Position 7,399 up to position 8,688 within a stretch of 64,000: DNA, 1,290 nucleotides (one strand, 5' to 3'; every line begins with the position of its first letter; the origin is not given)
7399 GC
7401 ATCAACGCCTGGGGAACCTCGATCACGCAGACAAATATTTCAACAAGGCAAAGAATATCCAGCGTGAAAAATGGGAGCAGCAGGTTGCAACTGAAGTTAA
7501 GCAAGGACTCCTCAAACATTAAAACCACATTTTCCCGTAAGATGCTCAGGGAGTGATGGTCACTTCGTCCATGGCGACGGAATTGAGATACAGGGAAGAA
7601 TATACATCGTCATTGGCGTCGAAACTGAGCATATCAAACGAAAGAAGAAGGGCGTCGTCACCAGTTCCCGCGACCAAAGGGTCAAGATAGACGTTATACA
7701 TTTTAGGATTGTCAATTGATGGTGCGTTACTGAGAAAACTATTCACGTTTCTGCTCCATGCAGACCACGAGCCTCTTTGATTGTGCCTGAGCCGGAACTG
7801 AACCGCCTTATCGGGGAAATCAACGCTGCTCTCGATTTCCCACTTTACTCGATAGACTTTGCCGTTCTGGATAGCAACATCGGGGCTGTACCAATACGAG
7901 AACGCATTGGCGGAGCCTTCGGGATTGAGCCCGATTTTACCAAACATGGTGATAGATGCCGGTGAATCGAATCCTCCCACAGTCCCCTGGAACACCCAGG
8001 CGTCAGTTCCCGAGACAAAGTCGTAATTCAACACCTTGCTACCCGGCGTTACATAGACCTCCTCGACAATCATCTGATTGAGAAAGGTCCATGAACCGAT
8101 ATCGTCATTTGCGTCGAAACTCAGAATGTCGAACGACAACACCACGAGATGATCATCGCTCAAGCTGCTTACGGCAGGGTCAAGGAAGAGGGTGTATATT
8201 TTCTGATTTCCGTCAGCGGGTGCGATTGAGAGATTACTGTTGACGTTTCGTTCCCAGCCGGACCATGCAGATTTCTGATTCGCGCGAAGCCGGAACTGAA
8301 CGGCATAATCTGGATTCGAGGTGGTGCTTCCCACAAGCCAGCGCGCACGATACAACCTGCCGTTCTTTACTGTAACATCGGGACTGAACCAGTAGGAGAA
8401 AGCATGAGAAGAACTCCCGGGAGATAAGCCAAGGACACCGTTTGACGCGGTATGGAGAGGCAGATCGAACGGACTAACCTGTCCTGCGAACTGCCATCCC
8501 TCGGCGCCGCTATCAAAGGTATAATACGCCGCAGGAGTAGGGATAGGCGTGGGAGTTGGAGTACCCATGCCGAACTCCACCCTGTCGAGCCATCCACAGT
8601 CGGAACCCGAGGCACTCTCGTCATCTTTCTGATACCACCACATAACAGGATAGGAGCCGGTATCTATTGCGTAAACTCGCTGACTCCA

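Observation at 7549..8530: Unrecognised ~160-aa C-terminal module, always as an ordered A-B tandem pair, shared by four unrelated secreted proteins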

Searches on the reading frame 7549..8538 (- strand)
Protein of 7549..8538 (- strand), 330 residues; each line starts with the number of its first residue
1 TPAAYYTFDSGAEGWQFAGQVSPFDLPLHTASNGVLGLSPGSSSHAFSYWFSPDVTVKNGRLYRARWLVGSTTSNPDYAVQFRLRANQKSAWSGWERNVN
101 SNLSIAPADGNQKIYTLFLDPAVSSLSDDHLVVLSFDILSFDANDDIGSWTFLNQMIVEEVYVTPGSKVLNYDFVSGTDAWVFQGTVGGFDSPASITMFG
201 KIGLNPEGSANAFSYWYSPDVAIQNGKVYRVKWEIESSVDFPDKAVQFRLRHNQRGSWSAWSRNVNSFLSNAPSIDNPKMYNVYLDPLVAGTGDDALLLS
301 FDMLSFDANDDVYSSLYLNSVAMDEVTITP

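Call 48: predict_structure(alignment_id=A4)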
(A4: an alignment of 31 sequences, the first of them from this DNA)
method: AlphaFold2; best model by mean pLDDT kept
length: 330 residues; sequences in the alignment: 31
mean_pLDDT: 96.3   pTM: 0.92
mean pLDDT of the five models: 96.3, 95.9, 95.8, 95.7, 95.6
residues with pLDDT >= 90: 320; 70-90: 10; 50-70: 0; < 50: 0
segments of 3 or more residues with pLDDT < 50: none
pLDDT, mean of each block of 10 residues (from residue 1): 95 97 97 96 97 97 98 97 97 96 95 98 88 98 95 98 97 96 97 96 98 98 97 98 97 96 94 96 96 94 96 97 97
secondary structure, 60 per line:
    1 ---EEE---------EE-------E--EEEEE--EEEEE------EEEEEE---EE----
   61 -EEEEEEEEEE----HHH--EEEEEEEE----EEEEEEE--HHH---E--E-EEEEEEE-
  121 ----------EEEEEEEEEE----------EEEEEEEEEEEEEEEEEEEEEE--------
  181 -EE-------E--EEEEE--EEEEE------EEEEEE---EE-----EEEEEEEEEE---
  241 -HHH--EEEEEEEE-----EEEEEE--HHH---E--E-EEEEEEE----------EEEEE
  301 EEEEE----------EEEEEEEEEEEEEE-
elements in order: E4-6 E28-32 E35-39 E46-51 E62-71 E81-88 E93-99 E113-119 E131-140 E151-172 E194-198 E201-205 E212-217 E228-237 E247-254 E260-265 E279-285 E296-305 E316-329
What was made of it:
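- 7549..8034 (-): Module copy B of the M6 metalloprotease. It ends at the C-terminal Pro; the stop codon is 7546-7548. The pair model has pLDDT 96.3 and pTM 0.92 (call 48).
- The rigid pair exposes free edge strands (call 48).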

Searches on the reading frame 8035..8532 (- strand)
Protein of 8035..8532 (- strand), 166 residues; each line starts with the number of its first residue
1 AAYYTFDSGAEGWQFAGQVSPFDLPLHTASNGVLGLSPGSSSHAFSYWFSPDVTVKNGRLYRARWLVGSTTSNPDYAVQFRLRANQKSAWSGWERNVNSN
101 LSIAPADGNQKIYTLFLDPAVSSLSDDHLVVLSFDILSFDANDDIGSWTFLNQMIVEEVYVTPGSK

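Call 9: find_homologous_proteins(query=A1, max_evalue=0.001)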
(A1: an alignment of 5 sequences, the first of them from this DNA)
Query A1 (5 sequences) (166 aa, profile of the alignment): 37 proteins with E <= 0.001 among 775 candidates.
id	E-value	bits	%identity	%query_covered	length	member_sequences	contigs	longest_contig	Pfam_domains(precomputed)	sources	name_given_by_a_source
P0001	2.8e-95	335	48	96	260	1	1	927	-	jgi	jgi:hypothetical protein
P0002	2.8e-93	328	46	96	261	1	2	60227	-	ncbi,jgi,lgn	-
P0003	1.3e-92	326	46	96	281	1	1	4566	-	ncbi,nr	ncbi:MAG: hypothetical protein N2246_02115, partial [Candidatus Sumerlaeia bacterium]|nr:hypothetica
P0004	4.9e-85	301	43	98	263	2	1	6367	-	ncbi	-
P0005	1.1e-80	287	45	96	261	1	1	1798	-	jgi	jgi:hypothetical protein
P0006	8.7e-75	268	44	96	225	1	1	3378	-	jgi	jgi:hypothetical protein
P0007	1.1e-72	261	38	98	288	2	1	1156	-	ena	-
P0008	3.5e-72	260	51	96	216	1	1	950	-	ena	-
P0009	1.5e-71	258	47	97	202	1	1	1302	-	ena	-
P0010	4.0e-68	246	48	96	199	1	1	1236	-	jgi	jgi:hypothetical protein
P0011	1.6e-66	241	48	96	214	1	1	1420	-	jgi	jgi:hypothetical protein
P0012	4.1e-66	240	41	96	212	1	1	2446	-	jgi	jgi:hypothetical protein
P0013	3.3e-65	237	44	96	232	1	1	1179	-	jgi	jgi:hypothetical protein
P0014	3.9e-65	237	48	98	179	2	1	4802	-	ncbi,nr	ncbi:hypothetical protein J7M23_06575, partial [Candidatus Sumerlaeota bacterium]|nr:hypothetical pr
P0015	5.3e-62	226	55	97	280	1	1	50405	-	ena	-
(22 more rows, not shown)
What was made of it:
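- The named hits of the word-indexed protein search are Sumerlaeota or Sumerlaeia (call 9).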

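Call 10: search_solved_structures(query=A1, max_evalue=10, show_alignments=2)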
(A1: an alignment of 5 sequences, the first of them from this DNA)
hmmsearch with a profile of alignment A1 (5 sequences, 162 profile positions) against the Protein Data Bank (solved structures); distinct sequences matched with E-value up to 10: 9.
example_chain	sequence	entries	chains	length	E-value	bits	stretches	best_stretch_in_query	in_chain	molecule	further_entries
6dvz_A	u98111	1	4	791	0.9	12.6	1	61-103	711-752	Transient receptor potential cation channel subfamily V member 3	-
6dvw_A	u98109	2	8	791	0.91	12.6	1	61-103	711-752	Transient receptor potential cation channel subfamily V member 3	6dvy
6pvn_A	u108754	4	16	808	0.91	12.6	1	61-103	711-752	Transient receptor potential cation channel subfamily V member 3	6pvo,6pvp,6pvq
7ras_A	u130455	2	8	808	0.91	12.6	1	61-103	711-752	Transient receptor potential cation channel subfamily V member 3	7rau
6pvl_A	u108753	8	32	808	0.91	12.6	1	61-103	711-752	Transient receptor potential cation channel subfamily V member 3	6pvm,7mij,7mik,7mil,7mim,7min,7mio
7ugg_A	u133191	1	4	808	0.91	12.6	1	61-103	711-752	Transient receptor potential cation channel subfamily V member 3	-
4qt3_A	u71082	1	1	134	1.1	12.3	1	72-144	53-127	FK506-binding protein (FKBP)-type peptidyl-propyl isomerase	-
6lgp_A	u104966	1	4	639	1.2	12.2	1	61-101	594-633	Transient receptor potential cation channel subfamily V member 3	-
4z80_A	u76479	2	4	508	1.8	11.6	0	29-101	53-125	EGF family domain-containing protein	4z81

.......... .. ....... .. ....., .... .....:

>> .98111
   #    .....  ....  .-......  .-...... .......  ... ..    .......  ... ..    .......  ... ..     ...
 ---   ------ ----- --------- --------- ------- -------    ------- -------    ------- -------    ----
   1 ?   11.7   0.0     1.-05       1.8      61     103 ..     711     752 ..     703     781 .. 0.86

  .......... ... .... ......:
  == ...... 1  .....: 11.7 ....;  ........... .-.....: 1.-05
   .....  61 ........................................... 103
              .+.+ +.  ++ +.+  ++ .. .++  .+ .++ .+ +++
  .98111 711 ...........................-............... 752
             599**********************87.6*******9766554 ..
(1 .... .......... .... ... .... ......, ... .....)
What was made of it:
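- On CBM4 / CBM_4_9 (PF02018; galactose-binding-domain-like clan): The PDB profile search found nothing (call 10).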

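Call 20: find_related_loci(query=A1, collection=genome_contigs, flank=6000)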
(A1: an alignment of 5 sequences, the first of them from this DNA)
Query A1 (166 aa) in genome_contigs; peptide patterns used: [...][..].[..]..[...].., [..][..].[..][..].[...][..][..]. (x = any residue, [..] = any of these).
79 stretches matched a pattern; 32 encode a relative of the query (tblastn E <= 1e-3); 32 distinct loci.
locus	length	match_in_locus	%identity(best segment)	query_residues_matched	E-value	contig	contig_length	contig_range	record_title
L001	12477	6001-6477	56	2-161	5e-60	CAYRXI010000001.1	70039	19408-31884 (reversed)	MAG TPA_asm: uncultured Candidatus Sumerlaeota bacterium isolate binchicken_co40_80 genome assembly, contig: NODE_374_le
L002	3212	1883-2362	58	3-163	2e-59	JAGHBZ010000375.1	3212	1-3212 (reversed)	MAG: Candidatus Sumerlaeota bacterium isolate AUK269 PB_MBMC_223_c_000000000324, whole genome shotgun sequence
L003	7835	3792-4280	56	2-166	3e-56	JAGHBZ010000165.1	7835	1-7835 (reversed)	MAG: Candidatus Sumerlaeota bacterium isolate AUK269 PB_MBMC_223_c_000000000236, whole genome shotgun sequence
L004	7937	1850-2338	49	4-166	3e-56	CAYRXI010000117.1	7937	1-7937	MAG TPA_asm: uncultured Candidatus Sumerlaeota bacterium isolate binchicken_co40_80 genome assembly, contig: NODE_3923_l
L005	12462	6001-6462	55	4-158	2e-55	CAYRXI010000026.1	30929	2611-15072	MAG TPA_asm: uncultured Candidatus Sumerlaeota bacterium isolate binchicken_co40_80 genome assembly, contig: NODE_999_le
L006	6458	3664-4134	56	2-159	2e-55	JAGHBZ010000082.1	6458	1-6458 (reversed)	MAG: Candidatus Sumerlaeota bacterium isolate AUK269 PB_MBMC_223_c_000000000085, whole genome shotgun sequence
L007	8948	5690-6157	55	3-159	1e-54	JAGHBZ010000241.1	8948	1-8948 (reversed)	MAG: Candidatus Sumerlaeota bacterium isolate AUK269 PB_MBMC_223_c_000000000369, whole genome shotgun sequence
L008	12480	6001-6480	51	4-163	6e-54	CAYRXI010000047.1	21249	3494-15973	MAG TPA_asm: uncultured Candidatus Sumerlaeota bacterium isolate binchicken_co40_80 genome assembly, contig: NODE_1523_l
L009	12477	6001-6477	54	3-163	1e-53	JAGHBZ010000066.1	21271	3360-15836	MAG: Candidatus Sumerlaeota bacterium isolate AUK269 PB_MBMC_223_c_000000000421, whole genome shotgun sequence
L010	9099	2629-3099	50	3-159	2e-53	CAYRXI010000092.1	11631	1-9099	MAG TPA_asm: uncultured Candidatus Sumerlaeota bacterium isolate binchicken_co40_80 genome assembly, contig: NODE_2742_l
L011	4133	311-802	50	3-166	1e-52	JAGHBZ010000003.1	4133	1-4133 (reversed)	MAG: Candidatus Sumerlaeota bacterium isolate AUK269 PB_MBMC_223_c_000000000330, whole genome shotgun sequence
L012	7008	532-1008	49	3-162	1e-51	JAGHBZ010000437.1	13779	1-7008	MAG: Candidatus Sumerlaeota bacterium isolate AUK269 PB_MBMC_223_c_000000000458, whole genome shotgun sequence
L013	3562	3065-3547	52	2-163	1e-51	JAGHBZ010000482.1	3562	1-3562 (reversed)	MAG: Candidatus Sumerlaeota bacterium isolate AUK269 PB_MBMC_223_c_000000000483, whole genome shotgun sequence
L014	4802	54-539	48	1-163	4e-51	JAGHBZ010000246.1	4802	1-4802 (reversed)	MAG: Candidatus Sumerlaeota bacterium isolate AUK269 PB_MBMC_223_c_000000000405, whole genome shotgun sequence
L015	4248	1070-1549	49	3-163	5e-51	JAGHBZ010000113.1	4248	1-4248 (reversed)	MAG: Candidatus Sumerlaeota bacterium isolate AUK269 PB_MBMC_223_c_000000000257, whole genome shotgun sequence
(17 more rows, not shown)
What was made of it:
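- About 22 loci come from MAG AUK269 alone (call 20).
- Tried and rejected: The 5-sequence alignment worked, but its two peptide patterns are type-I motifs, so the genome count is a lower bound biased towards close relatives (call 20).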
